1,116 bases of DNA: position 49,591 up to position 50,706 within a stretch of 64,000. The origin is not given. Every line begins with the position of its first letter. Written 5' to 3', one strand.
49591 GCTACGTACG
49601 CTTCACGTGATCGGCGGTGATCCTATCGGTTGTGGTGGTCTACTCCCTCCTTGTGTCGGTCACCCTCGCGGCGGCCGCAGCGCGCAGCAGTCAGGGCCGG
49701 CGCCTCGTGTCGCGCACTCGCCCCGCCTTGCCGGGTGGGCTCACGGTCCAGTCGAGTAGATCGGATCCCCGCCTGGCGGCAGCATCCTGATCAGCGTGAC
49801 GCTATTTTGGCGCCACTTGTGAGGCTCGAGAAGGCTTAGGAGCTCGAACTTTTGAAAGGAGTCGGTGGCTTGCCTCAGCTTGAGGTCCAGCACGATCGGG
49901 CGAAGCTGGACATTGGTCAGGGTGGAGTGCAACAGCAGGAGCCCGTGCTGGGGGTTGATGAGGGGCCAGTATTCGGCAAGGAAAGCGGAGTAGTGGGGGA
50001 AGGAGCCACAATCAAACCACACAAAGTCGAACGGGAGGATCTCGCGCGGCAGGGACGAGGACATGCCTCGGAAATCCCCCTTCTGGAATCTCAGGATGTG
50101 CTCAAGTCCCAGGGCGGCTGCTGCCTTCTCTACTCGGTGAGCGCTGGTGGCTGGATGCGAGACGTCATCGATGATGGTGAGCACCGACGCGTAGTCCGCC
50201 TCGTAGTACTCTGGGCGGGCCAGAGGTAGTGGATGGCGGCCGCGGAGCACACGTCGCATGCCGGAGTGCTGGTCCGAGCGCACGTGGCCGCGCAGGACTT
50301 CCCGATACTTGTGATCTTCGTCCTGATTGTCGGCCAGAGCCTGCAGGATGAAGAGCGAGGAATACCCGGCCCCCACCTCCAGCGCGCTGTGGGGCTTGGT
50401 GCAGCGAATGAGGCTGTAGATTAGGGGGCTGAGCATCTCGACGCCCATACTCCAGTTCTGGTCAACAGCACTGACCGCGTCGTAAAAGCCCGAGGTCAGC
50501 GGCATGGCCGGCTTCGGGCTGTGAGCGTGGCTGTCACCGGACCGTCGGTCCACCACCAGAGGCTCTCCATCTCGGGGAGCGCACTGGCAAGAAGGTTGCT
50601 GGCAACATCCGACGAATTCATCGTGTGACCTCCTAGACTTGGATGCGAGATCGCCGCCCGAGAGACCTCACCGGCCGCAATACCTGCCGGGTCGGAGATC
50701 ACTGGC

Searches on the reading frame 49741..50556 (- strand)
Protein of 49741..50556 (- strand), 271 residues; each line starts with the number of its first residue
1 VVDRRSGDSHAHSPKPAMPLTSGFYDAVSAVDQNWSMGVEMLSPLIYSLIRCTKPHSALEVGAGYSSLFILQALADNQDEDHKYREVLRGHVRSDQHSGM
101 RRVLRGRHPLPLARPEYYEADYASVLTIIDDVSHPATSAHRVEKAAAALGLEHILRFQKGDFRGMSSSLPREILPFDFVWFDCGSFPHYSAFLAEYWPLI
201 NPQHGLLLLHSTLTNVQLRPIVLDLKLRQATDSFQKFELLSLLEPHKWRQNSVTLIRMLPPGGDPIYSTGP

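Call 6: search_protein_families(library=pfam, proteins=[window:49741-50556:-], max_evalue=0.01)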
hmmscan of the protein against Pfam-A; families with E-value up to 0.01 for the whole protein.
window:49741-50556:- (271 aa): 1 family
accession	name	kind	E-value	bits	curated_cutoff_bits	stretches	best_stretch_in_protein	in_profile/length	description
PF13578.12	Methyltransf_24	-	1e-07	33.2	26.3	1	59-211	1-104/105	Methyltransferase domain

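Call 9: search_protein_families(library=ncbifam, proteins=[window:49741-50556:-], max_evalue=0.00001)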
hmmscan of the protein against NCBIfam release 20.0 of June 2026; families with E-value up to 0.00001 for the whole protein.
window:49741-50556:- (271 aa): 0 families
